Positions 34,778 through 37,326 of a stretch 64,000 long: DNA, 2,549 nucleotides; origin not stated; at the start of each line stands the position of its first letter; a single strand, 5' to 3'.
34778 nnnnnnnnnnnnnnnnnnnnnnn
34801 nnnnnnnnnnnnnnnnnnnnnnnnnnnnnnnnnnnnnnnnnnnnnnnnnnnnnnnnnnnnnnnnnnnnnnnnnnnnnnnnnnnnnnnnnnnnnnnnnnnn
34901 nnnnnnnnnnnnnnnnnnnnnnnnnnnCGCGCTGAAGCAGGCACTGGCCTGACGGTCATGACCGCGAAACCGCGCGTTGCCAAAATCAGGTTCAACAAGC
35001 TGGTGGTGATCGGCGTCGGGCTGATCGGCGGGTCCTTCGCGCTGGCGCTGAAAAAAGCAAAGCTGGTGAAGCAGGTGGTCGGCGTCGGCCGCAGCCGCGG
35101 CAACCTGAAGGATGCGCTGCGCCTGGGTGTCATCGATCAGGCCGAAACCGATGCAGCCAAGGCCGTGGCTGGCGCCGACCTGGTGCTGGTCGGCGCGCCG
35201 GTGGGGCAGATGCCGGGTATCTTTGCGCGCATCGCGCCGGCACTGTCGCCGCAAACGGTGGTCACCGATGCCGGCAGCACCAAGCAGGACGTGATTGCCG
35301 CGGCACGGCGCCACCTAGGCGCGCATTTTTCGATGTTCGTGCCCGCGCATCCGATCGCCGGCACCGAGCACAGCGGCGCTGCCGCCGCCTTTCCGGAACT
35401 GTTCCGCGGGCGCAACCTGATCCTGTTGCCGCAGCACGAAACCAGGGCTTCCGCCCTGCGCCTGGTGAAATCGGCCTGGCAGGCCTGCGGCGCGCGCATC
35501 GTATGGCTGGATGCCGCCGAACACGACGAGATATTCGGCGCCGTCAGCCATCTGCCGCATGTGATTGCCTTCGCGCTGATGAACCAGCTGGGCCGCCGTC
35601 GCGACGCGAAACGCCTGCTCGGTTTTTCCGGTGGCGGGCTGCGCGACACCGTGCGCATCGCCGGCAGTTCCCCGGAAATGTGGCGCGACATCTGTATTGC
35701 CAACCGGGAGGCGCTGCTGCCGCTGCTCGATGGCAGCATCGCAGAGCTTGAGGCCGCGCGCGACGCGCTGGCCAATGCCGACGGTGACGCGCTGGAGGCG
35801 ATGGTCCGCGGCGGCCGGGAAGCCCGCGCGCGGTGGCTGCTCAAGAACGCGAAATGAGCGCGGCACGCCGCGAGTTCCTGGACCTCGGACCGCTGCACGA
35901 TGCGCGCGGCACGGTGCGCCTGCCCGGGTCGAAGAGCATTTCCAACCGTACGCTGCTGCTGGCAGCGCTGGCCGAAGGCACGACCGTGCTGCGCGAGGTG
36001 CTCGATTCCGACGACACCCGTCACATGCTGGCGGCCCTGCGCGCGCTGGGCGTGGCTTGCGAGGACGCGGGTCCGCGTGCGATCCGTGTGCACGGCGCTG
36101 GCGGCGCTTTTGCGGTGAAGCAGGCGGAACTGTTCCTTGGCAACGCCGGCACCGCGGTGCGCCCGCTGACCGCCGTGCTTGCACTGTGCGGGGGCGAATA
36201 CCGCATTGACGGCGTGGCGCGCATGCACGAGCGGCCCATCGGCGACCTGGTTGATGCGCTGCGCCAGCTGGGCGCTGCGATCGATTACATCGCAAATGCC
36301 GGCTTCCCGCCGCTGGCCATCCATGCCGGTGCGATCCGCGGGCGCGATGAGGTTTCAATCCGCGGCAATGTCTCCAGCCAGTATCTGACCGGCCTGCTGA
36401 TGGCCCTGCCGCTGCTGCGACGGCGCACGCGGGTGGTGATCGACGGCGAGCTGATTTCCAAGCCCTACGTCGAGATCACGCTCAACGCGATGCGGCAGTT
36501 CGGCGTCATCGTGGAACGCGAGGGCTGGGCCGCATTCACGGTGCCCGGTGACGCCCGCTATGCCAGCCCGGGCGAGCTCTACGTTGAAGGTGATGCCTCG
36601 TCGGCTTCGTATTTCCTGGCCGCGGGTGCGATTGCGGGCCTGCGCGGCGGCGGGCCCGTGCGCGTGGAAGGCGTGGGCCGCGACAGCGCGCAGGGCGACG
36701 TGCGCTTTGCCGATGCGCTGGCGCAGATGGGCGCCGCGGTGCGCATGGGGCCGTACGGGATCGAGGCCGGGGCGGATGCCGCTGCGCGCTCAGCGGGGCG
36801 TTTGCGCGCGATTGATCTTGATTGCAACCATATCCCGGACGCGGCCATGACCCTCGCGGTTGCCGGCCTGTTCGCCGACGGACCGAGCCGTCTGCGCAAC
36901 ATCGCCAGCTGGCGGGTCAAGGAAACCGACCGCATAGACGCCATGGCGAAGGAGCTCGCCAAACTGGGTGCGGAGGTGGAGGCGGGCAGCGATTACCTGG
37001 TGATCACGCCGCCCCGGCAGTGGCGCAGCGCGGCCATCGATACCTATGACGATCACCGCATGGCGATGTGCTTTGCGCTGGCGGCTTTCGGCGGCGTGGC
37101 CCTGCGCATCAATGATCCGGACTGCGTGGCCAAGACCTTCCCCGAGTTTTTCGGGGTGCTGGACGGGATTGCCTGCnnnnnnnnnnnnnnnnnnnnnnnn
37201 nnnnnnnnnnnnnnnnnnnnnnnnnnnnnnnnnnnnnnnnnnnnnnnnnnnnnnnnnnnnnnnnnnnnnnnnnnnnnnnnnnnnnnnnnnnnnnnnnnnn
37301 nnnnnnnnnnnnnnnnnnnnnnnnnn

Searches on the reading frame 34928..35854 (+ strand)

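Call 45: search_protein_families(library=ncbifam, proteins=[window:34928-35854:+], max_evalue=0.00001)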
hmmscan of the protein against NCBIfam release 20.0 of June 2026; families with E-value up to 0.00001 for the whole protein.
window:34928-35854:+ (309 aa): 20 families
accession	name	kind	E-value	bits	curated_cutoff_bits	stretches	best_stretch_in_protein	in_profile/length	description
NF011381.1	PRK14806.1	equivalog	4.7e-87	292.9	902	1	22-303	3-284/733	bifunctional prephenate dehydrogenase/3-phosphoshikimate 1-carboxyvinyltransferase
NF005694.0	PRK07502.1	equivalog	4.4e-78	262.7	409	1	19-298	3-283/310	prephenate/arogenate dehydrogenase family protein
NF006307.0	PRK08507.1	equivalog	2e-66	224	295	1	24-296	2-268/275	prephenate dehydrogenase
NF005107.0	PRK06545.1-5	equivalog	1.7e-62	211.5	414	1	24-302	4-283/367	prephenate dehydrogenase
NF005105.0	PRK06545.1-3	equivalog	1.3e-52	178.8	524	1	24-301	4-283/367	prephenate dehydrogenase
NF005650.0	PRK07417.1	equivalog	2.7e-50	171.2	290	1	25-304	4-279/281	prephenate/arogenate dehydrogenase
NF005111.0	PRK06545.2-3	equivalog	7e-46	156.9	344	1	24-286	15-270/371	prephenate dehydrogenase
NF005108.0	PRK06545.1-6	equivalog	4.8e-44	150.7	327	1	23-303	11-284/321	prephenate dehydrogenase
NF005104.0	PRK06545.1-1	equivalog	2.2e-43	148.8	713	1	23-292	3-272/366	prephenate dehydrogenase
NF005112.0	PRK06545.2-4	subfamily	1.7e-42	145.8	294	1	23-301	3-274/356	prephenate dehydrogenase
NF005106.0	PRK06545.1-4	equivalog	1.1e-40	140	569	1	24-301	3-281/363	prephenate dehydrogenase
NF005109.0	PRK06545.2-1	equivalog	6.2e-37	127.6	397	1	26-293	5-261/361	prephenate dehydrogenase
NF005110.0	PRK06545.2-2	equivalog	3.9e-31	108.6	385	1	12-260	60-302/423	prephenate dehydrogenase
NF005113.0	PRK06545.2-5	equivalog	4.2e-17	62.2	497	2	187-267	184-262/378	prephenate dehydrogenase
NF006409.0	PRK08655.1-3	equivalog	4.5e-14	52.7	310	1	27-215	6-180/290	prephenate dehydrogenase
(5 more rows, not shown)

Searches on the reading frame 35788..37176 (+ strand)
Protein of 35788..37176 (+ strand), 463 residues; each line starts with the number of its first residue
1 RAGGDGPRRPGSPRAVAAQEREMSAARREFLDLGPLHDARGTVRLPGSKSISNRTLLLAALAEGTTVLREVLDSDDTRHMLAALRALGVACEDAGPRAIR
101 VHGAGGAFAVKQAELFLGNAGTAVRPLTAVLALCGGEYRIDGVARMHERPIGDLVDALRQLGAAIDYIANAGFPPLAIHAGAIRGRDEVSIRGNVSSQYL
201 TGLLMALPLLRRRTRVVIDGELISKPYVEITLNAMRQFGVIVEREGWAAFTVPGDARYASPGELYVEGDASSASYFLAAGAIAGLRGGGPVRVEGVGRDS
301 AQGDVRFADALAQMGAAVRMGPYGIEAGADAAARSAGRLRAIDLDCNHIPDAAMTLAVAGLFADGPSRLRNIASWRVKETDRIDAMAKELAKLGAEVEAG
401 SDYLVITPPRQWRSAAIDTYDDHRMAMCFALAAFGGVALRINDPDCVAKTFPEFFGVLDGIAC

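Call 45: search_protein_families(library=ncbifam, proteins=[window:35788-37176:+], max_evalue=0.00001)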
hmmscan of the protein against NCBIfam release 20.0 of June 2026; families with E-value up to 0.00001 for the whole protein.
window:35788-37176:+ (463 aa): 5 families
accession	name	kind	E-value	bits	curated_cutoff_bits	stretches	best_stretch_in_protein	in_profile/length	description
NF008816.0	PRK11860.1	equivalog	7.3e-209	695.1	943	1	27-461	3-435/662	bifunctional 3-phosphoshikimate 1-carboxyvinyltransferase/cytidylate kinase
TIGR01356.1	aroA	equivalog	6.5e-134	446.8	287.25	1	41-460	1-411/415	3-phosphoshikimate 1-carboxyvinyltransferase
NF011381.1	PRK14806.1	equivalog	9.6e-56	189.4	902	1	27-457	300-722/733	bifunctional prephenate dehydrogenase/3-phosphoshikimate 1-carboxyvinyltransferase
NF006873.0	PRK09369.1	subfamily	1.5e-12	46.9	297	1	40-434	13-382/419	UDP-N-acetylglucosamine 1-carboxyvinyltransferase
TIGR01072.1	murA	equivalog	2.9e-08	32.9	392.7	0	306-398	334-415/416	UDP-N-acetylglucosamine 1-carboxyvinyltransferase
